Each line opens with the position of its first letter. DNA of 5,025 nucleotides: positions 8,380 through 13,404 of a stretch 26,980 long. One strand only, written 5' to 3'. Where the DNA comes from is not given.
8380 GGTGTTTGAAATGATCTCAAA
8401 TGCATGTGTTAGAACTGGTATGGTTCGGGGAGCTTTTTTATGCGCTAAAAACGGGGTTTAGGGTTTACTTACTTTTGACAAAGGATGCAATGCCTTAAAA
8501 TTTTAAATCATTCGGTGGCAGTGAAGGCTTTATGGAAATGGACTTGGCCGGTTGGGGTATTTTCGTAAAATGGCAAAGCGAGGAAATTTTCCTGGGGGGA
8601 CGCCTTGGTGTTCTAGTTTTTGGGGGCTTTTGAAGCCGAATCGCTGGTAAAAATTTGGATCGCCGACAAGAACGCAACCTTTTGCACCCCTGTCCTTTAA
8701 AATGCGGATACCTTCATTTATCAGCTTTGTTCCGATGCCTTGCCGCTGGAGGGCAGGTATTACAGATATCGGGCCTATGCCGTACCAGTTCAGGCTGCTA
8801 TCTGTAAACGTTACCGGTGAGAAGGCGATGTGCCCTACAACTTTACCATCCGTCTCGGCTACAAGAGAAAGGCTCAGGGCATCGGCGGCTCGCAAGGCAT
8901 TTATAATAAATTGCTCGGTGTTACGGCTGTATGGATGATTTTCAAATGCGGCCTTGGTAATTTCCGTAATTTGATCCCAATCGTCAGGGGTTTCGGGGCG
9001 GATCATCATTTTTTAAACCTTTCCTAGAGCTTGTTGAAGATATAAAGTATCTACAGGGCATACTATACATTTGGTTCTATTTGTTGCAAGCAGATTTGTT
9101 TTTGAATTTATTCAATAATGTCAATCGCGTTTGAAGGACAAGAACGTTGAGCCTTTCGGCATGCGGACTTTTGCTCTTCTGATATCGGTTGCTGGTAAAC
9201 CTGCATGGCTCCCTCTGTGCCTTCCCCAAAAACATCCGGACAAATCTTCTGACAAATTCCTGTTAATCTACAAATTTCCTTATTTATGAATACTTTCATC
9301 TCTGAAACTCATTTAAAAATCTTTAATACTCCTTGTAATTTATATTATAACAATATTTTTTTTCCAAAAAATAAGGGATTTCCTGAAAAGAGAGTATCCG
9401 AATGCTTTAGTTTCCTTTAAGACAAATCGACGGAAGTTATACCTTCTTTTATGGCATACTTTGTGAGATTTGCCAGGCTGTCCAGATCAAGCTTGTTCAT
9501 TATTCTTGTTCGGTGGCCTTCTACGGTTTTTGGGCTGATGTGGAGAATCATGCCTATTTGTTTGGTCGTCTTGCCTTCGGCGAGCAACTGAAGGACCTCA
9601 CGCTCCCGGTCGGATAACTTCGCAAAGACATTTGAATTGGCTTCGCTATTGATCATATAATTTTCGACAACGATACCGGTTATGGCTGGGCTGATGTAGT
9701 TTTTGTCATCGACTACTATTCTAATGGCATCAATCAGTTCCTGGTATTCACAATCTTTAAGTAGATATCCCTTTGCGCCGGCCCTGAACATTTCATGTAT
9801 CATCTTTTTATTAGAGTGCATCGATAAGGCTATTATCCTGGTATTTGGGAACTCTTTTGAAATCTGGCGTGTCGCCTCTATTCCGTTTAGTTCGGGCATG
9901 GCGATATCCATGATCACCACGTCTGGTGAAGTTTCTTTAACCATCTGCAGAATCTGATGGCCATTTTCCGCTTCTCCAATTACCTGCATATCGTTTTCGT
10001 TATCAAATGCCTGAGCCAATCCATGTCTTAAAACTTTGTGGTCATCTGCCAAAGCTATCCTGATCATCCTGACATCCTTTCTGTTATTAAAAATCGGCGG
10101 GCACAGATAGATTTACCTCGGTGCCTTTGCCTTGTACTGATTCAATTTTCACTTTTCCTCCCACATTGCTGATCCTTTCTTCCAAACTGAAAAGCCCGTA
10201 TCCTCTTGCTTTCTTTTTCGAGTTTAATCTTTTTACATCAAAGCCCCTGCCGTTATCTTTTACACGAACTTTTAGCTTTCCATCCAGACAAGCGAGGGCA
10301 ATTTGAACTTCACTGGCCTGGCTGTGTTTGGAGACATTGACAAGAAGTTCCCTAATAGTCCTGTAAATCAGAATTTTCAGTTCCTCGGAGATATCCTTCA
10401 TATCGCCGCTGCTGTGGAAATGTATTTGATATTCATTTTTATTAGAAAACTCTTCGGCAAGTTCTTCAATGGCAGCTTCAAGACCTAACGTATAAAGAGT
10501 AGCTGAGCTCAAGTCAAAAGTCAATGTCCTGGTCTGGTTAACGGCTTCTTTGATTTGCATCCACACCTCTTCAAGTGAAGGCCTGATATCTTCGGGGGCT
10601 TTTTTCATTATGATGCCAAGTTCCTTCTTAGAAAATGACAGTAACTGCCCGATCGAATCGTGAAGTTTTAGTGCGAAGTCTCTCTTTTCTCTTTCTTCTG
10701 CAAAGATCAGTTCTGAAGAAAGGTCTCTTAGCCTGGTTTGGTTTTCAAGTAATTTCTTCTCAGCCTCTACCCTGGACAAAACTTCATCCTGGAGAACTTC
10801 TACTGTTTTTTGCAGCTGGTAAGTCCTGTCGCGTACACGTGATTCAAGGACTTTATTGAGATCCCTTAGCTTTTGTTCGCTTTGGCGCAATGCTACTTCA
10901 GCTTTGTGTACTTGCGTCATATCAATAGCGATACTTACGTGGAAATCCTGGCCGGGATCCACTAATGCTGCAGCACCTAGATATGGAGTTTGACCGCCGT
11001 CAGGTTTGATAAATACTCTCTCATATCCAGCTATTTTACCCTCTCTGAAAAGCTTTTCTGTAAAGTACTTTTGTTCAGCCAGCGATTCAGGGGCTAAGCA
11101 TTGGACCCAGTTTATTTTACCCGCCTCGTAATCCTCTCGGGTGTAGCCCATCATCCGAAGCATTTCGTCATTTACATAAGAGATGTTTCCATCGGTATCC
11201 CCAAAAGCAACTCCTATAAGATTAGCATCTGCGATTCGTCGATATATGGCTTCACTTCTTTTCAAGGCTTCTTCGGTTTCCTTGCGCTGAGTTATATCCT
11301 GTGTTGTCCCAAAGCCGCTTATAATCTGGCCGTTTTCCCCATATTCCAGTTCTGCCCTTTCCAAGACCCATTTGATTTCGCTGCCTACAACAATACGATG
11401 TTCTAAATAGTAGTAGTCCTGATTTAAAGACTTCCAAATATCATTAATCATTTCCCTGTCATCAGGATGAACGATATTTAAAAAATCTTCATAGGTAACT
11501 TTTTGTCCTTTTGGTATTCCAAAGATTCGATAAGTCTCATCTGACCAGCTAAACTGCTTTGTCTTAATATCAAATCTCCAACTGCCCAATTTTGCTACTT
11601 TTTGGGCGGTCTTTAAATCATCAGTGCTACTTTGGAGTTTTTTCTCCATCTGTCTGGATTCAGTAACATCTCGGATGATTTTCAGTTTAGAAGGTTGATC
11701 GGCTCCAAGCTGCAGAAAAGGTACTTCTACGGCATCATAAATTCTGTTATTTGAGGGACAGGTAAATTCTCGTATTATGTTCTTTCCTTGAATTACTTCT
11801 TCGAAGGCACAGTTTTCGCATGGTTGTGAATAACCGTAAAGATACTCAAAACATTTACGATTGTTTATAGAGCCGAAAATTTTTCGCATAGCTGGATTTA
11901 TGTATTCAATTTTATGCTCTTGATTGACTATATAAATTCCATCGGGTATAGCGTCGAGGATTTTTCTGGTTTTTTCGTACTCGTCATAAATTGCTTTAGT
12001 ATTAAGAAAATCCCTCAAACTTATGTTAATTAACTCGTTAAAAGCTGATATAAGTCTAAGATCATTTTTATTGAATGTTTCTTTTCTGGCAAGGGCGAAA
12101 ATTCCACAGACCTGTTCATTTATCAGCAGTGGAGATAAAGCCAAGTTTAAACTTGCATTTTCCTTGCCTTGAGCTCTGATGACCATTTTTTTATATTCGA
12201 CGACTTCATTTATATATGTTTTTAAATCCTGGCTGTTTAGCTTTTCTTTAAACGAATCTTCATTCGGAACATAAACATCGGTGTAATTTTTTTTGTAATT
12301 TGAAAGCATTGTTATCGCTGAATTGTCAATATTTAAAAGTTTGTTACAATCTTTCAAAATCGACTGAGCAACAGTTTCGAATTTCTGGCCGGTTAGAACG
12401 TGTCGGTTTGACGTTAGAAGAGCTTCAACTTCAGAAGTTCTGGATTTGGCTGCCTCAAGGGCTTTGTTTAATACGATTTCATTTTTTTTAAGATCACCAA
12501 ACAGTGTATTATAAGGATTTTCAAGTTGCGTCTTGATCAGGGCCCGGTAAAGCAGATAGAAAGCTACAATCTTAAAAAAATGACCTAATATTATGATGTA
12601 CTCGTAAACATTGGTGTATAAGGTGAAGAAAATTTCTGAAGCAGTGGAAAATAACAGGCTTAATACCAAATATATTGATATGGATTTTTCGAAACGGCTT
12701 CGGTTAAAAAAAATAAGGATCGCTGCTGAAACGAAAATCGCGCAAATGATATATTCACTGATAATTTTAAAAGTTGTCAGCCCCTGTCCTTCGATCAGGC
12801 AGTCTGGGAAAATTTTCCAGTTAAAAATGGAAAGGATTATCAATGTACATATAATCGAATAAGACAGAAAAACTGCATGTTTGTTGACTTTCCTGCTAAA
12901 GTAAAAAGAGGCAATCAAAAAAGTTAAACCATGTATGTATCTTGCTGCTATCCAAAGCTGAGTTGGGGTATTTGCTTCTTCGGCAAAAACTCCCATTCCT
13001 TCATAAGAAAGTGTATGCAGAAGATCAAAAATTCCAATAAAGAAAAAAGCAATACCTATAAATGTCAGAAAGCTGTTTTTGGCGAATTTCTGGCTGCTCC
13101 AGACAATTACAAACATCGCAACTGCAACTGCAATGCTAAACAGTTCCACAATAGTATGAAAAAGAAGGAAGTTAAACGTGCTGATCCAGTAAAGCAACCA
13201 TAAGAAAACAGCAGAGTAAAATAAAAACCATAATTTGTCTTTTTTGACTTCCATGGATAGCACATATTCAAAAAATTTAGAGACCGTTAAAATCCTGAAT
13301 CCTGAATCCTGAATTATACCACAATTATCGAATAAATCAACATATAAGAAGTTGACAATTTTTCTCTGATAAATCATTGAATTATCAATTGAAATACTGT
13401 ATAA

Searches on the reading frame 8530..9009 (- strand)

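Call 11: search_protein_families(library=pfam, proteins=[window:8530-9009:-])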
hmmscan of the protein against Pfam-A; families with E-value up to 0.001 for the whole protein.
window:8530-9009:- (159 aa): 4 families
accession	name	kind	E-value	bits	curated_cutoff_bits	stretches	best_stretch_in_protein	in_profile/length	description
PF00583.31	Acetyltransf_1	-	1.3e-15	58.1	20.7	1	12-126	2-116/116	Acetyltransferase (GNAT) family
PF13527.13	Acetyltransf_9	-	1.4e-13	51.3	25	1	3-127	2-125/127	Acetyltransferase (GNAT) domain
PF13508.13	Acetyltransf_7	-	4.4e-12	46.6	27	1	49-127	6-83/84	Acetyltransferase (GNAT) domain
PF13673.13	Acetyltransf_10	-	4.5e-05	23.9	23.6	1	47-128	32-109/128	Acetyltransferase (GNAT) domain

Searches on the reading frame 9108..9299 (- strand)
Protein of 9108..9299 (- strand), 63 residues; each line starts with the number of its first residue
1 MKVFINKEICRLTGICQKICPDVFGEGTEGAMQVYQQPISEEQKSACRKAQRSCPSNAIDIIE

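Call 46: search_protein_families(library=pfam, proteins=[window:9108-9299:-])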
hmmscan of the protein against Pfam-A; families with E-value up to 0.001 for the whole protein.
window:9108-9299:- (63 aa): 4 families
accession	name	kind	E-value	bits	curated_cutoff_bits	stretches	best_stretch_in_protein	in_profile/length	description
PF13370.11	Fer4_13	-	1.8e-11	45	24.5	1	5-60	1-57/58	4Fe-4S single cluster domain of Ferredoxin I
PF13459.11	Fer4_15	-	2.9e-09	37.9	22.4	1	3-61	1-66/66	4Fe-4S single cluster domain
PF06902.16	Fer4_19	-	2.6e-05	24.6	24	1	1-62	6-62/64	Divergent 4Fe-4S mono-cluster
PF13237.11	Fer4_10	-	0.00076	19.8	25.5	0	2-45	1-43/53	4Fe-4S dicluster domain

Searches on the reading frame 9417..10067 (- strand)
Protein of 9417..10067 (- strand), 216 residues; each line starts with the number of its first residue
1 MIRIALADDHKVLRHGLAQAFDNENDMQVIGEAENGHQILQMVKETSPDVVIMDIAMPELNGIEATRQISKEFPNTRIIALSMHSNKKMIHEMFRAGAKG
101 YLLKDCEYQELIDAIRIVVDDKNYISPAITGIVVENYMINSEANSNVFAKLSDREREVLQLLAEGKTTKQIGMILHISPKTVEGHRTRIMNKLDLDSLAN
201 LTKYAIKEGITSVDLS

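Call 11: search_protein_families(library=pfam, proteins=[window:9417-10067:-])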
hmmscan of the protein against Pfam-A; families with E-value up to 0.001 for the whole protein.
window:9417-10067:- (216 aa): 4 families
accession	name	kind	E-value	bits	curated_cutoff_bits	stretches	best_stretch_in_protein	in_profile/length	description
PF00072.30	Response_reg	-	7.3e-31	107.1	30.2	1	4-116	1-111/111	Response regulator receiver domain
PF00196.25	GerE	-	7.2e-21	74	23.5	1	150-205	2-57/57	Bacterial regulatory proteins, luxR family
PF08281.18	Sigma70_r4_2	-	1.2e-06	28.5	25.7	1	149-193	9-54/54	Sigma-70, region 4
PF04545.22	Sigma70_r4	-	1.2e-05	25.1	24.1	1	148-193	2-48/50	Sigma-70, region 4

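Call 12: find_encoding_contigs(protein=window:9417-10067:-, flank=6000, max_places=6)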
Protein window:9417-10067:- (216 aa): 1 contig read that carries it; 1 place shown.
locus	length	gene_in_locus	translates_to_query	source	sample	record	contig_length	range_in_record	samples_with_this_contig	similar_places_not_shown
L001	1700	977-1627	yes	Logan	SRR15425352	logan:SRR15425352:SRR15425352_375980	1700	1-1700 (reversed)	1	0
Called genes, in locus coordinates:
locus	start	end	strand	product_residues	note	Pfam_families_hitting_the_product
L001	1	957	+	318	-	?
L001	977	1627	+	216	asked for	PF00072:Response_reg, PF00196:GerE, PF04545:Sigma70_r4 (faint), PF08281:Sigma70_r4_2 (weak)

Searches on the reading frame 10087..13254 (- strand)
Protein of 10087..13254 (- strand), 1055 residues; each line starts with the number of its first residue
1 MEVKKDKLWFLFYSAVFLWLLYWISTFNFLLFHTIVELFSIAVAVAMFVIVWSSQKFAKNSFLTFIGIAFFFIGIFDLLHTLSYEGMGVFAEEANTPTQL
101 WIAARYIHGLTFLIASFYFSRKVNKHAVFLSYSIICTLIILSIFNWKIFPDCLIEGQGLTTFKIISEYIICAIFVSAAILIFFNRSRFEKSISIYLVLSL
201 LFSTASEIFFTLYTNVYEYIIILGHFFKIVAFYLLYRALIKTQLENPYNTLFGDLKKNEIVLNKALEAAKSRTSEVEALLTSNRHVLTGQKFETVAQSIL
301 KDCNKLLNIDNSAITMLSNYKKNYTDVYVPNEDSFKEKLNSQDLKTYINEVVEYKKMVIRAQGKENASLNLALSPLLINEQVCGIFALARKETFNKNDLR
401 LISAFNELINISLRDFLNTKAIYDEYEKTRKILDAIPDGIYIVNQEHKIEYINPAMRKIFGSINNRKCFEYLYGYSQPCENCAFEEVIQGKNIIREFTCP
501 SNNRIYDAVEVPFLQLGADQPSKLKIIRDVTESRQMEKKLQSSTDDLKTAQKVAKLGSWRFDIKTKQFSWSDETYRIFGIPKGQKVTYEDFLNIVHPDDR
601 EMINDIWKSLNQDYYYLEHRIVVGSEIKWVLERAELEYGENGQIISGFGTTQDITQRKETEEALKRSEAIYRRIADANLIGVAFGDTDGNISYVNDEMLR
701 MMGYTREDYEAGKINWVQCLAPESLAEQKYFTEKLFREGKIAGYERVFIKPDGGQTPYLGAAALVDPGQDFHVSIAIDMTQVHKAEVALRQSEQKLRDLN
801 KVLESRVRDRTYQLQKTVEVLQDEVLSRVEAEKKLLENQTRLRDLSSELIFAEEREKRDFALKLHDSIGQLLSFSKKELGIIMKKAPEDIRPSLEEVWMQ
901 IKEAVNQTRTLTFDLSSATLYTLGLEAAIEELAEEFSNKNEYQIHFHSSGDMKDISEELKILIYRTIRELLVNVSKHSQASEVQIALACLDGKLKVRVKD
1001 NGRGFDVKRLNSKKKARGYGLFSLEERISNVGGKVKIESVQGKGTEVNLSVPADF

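Call 11: search_protein_families(library=pfam, proteins=[window:10087-13254:-])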
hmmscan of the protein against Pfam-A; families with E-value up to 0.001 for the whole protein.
window:10087-13254:- (1055 aa): 9 families
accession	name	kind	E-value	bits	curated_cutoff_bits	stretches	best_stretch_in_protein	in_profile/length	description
PF17159.10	MASE3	-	4.8e-82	275.4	31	1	24-247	1-226/226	Membrane-associated sensor domain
PF13426.13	PAS_9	-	5e-16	59.3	27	2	681-781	3-103/103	PAS domain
PF08447.18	PAS_3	-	6.4e-16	58.8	25.6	2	568-646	2-84/89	PAS fold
PF13188.13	PAS_8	-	1.3e-14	53.9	21.8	2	427-476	1-50/65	PAS domain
PF02518.31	HATPase_c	-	2.9e-13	50.7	26.4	1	962-1053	5-109/111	Histidine kinase-, DNA gyrase B-, and HSP90-like ATPase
PF00989.32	PAS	-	5.8e-12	46.1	22.6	0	429-461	3-35/113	PAS fold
PF08448.16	PAS_4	-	1.6e-08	35.2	23.1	0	433-534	1-109/110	PAS fold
PF07730.19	HisKA_3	-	3e-05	24.9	24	1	856-918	1-66/68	Histidine kinase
PF13581.12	HATPase_c_2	-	3e-05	24.5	27.4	1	966-1048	35-124/127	Histidine kinase-like ATPase domain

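Call 13: find_homologous_proteins(query=window:10087-13254:-)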
Query window:10087-13254:- (1055 aa): 895 proteins with E <= 0.001 among 8000 candidates; the best 120 are listed.
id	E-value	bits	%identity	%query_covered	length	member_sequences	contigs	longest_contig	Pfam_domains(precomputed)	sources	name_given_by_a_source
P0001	0.0e+0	2355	100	100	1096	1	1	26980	PF08447.19,PF13426.14,PF13188.14,PF08448.17,PF02518.32,PF17159.11,PF00989.32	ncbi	-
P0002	5.0e-257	874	45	49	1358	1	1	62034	PF08447.19,PF13426.14,PF13188.14,PF07730.20,PF08448.17,PF02518.32,PF17159.11,PF00989.32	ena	-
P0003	1.1e-255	870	43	49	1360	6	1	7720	PF08447.19,PF13426.14,PF13188.14,PF12860.14,PF07730.20,PF08448.17,PF02518.32,PF17159.11,PF00989.32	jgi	-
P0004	1.3e-254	866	43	49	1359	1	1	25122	PF08447.19,PF13426.14,PF13188.14,PF07730.20,PF08448.17,PF02518.32,PF17159.11,PF00989.32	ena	-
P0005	5.8e-218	745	43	48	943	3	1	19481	PF13426.14,PF13188.14,PF13185.13,PF13581.13,PF07730.20,PF08448.17,PF02518.32,PF17159.11,PF00989.32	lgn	-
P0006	5.7e-197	675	43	22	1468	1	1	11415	PF08447.19,PF13426.14,PF13188.14,PF13185.13,PF01590.33,PF13581.13,PF07730.20,PF08448.17,PF02518.32,PF17159.11,PF00989.32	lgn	-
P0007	2.6e-193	663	39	51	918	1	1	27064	PF13426.14,PF13188.14,PF13185.13,PF01590.33,PF07730.20,PF08448.17,PF02518.32,PF17159.11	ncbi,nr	ncbi:MAG: PAS domain-containing protein [Planctomycetes bacterium]|nr:PAS domain-containing protein 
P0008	1.4e-180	621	45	25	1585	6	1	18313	PF08447.19,PF13426.14,PF13188.14,PF12860.14,PF07730.20,PF08448.17,PF02518.32,PF17159.11,PF00989.32,PF14598.13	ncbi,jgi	ncbi:MAG: PAS domain S-box protein [Planctomycetota bacterium]|jgi:PAS domain S-box-containing prote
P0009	2.1e-174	601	32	99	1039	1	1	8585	PF13426.14,PF13188.14,PF07730.20,PF08448.17,PF02518.32,PF17159.11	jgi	jgi:signal transduction histidine kinase/PAS domain-containing protein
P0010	5.1e-174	599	51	25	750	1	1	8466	PF13426.14,PF13188.14,PF13581.13,PF07730.20,PF08448.17,PF02518.32,PF17159.11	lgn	-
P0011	1.1e-168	582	36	42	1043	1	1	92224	PF07730.20,PF08448.17,PF02518.32,PF17159.11,PF00989.32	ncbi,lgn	ncbi:MAG: MASE3 domain-containing protein [Sedimentisphaeraceae bacterium JB056]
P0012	2.6e-134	468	30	78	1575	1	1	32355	PF13426.14,PF13188.14,PF13185.13,PF24820.2,PF07730.20,PF13492.13,PF08447.19,PF01590.33,PF08448.17,PF02518.32,PF17159.11,PF00989.32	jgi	jgi:PAS domain S-box-containing protein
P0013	1.0e-132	463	45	26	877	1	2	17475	PF08447.19,PF13426.14,PF13188.14,PF07730.20,PF08448.17,PF02518.32,PF17159.11,PF00989.32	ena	-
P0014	2.4e-126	441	37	42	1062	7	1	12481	PF13426.14,PF13188.14,PF13185.13,PF01590.33,PF07730.20,PF08448.17,PF02518.32,PF17159.11,PF13492.13,PF00989.32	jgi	jgi:PAS domain S-box-containing protein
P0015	4.9e-123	430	46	23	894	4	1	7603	PF08447.19,PF13426.14,PF13188.14,PF12860.14,PF07730.20,PF08448.17,PF02518.32,PF17159.11,PF00989.32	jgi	jgi:PAS domain S-box-containing protein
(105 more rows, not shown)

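Call 29: find_encoding_contigs(protein=P0121, flank=3000, max_places=10)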
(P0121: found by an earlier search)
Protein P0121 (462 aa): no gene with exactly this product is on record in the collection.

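Call 30: find_encoding_contigs(protein=P0001, flank=3000, max_places=10)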
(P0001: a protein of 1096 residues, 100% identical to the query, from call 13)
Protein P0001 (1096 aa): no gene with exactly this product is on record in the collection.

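Call 32: find_encoding_contigs(protein=P0002, flank=3000, max_places=2)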
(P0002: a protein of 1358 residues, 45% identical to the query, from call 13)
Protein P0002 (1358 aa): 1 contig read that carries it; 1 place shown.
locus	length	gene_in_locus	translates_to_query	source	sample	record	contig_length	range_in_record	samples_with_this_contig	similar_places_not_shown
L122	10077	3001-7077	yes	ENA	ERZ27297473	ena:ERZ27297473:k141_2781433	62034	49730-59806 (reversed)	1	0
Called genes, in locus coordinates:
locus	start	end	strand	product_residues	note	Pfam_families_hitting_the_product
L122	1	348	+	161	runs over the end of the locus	-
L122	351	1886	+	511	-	PF00082:Peptidase_S8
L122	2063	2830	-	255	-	-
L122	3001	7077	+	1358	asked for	PF17159:MASE3, PF13188:PAS_8 (weak), PF13426:PAS_9 (weak), PF00989:PAS, PF08447:PAS_3, PF08447:PAS_3, PF07730:HisKA_3, PF02518:HATPase_c, +2 more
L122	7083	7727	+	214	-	PF00072:Response_reg, PF04545:Sigma70_r4 (weak), PF08281:Sigma70_r4_2 (weak), PF00196:GerE, PF13384:HTH_23 (weak)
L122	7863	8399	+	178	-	PF01814:Hemerythrin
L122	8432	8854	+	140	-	PF00210:Ferritin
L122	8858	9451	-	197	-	-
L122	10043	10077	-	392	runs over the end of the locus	PF01916:DS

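Call 33: find_encoding_contigs(protein=P0005, flank=3000, max_places=2)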
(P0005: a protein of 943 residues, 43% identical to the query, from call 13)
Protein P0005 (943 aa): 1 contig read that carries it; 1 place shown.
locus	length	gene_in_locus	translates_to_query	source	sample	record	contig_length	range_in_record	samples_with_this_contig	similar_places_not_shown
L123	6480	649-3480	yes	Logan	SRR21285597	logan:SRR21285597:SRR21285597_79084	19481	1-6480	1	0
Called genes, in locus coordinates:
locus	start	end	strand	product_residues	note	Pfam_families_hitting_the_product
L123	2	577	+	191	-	?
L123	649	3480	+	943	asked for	PF17159:MASE3, PF13185:GAF_2, PF00989:PAS (faint), PF08448:PAS_4 (faint), PF13188:PAS_8 (weak), PF07730:HisKA_3, PF02518:HATPase_c, PF13581:HATPase_c_2 (weak), +1 more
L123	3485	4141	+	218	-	PF00072:Response_reg, PF08281:Sigma70_r4_2 (weak), PF00196:GerE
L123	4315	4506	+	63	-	-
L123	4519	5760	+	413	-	PF00534:Glycos_transf_1, PF13692:Glyco_trans_1_4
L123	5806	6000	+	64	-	PF13459:Fer4_15, PF13370:Fer4_13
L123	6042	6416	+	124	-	PF06397:Desulfoferrod_N, PF01880:Desulfoferrodox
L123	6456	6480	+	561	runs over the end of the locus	PF03063:Prismane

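Call 34: find_encoding_contigs(protein=P0007, flank=3000, max_places=2)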
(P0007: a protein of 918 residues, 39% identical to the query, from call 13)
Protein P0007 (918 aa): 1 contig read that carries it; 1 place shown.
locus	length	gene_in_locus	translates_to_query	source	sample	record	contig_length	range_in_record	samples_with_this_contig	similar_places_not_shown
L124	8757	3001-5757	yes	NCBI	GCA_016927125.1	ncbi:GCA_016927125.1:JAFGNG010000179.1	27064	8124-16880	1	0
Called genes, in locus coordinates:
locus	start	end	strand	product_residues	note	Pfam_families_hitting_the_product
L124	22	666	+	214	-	PF04862:DUF642, PF07589:PEP_exosort_dom (weak)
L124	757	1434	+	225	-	-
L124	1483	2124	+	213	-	PF07589:PEP_exosort_dom (weak)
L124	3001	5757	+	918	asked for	PF17159:MASE3, PF01590:GAF (weak), PF13185:GAF_2 (weak), PF08448:PAS_4 (faint), PF13188:PAS_8 (weak), PF13426:PAS_9 (faint), PF07730:HisKA_3 (weak), PF02518:HATPase_c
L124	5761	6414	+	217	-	PF00072:Response_reg, PF00196:GerE, PF08281:Sigma70_r4_2 (weak)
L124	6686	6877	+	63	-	PF06902:Fer4_19 (faint), PF12837:Fer4_6 (faint), PF25160:LdpA_Fe-S-bd (faint), PF13459:Fer4_15, PF13370:Fer4_13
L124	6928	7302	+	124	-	PF06397:Desulfoferrod_N (weak), PF01880:Desulfoferrodox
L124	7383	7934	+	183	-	PF00578:AhpC-TSA, PF08534:Redoxin, PF13905:Thioredoxin_8 (faint)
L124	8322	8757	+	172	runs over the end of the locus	PF00210:Ferritin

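Call 35: find_encoding_contigs(protein=P0011, flank=3000, max_places=2)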
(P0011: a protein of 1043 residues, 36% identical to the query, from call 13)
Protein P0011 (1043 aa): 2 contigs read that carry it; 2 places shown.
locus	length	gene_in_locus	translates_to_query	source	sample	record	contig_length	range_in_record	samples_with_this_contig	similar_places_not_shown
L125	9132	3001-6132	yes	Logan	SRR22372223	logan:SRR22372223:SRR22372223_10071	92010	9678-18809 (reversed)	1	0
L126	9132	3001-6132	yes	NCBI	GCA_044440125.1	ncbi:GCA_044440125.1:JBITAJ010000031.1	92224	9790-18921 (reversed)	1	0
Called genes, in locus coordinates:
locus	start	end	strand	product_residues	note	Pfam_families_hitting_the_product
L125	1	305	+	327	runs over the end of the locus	PF21360:PylC-like_N, PF02655:ATP-grasp_3, PF13535:ATP-grasp_4 (weak), PF15632:ATPgrasp_Ter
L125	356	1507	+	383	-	PF00953:Glycos_transf_4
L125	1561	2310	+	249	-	PF27507:DjlA_TM, PF05099:TerB, PF00226:DnaJ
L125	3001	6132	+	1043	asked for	PF17159:MASE3, PF00989:PAS (faint), PF08448:PAS_4 (weak), PF07730:HisKA_3 (weak), PF02518:HATPase_c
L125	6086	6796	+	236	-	PF00072:Response_reg, PF00196:GerE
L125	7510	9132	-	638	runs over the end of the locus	PF00012:HSP70, PF06723:MreB_Mbl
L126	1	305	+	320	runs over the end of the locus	PF21360:PylC-like_N, PF02655:ATP-grasp_3, PF13535:ATP-grasp_4 (weak), PF15632:ATPgrasp_Ter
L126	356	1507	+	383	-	PF00953:Glycos_transf_4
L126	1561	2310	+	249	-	PF27507:DjlA_TM, PF05099:TerB, PF00226:DnaJ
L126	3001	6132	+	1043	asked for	PF17159:MASE3, PF00989:PAS (faint), PF08448:PAS_4 (weak), PF07730:HisKA_3 (weak), PF02518:HATPase_c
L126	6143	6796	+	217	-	PF00072:Response_reg, PF00196:GerE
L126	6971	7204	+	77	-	PF12837:Fer4_6 (weak), PF13370:Fer4_13, PF13459:Fer4_15 (weak), PF14697:Fer4_21 (weak)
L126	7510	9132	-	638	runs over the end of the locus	PF00012:HSP70, PF06723:MreB_Mbl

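Call 50: find_related_loci(query=A1, collection=metagenome_contigs, flank=6000)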
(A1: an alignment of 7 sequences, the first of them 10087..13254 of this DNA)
Query A1 (1055 aa) in metagenome_contigs; peptide patterns used: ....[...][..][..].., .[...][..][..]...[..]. (x = any residue, [..] = any of these).
600 stretches matched a pattern (row limit reached: there are more); 556 encode a relative of the query (tblastn E <= 1e-3); the best 80 are kept; 80 distinct loci.
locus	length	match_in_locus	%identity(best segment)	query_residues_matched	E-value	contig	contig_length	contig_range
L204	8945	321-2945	36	32-1052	9e-130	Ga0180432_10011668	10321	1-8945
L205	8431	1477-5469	45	14-1051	3e-130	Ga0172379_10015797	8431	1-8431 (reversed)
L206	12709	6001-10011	44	11-1052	4e-127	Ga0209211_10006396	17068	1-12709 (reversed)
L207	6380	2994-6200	28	12-1052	3e-106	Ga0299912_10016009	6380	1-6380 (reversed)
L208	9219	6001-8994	32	10-707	1e-95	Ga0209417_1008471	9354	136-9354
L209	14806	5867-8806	29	16-1052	2e-94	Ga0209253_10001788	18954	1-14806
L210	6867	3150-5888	35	21-1052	6e-93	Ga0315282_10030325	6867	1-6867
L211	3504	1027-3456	29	1-845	2e-84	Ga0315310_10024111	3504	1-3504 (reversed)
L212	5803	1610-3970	28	16-815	8e-80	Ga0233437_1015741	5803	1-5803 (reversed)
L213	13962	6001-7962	29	14-845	2e-77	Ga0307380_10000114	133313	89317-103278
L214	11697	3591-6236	30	14-1052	4e-75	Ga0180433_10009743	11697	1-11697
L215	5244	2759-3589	45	10-285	5e-75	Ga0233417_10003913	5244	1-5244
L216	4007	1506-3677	30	22-1052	1e-74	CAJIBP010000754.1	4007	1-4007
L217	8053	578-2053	43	21-549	4e-55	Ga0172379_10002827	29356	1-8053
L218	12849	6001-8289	49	4-1052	1e-73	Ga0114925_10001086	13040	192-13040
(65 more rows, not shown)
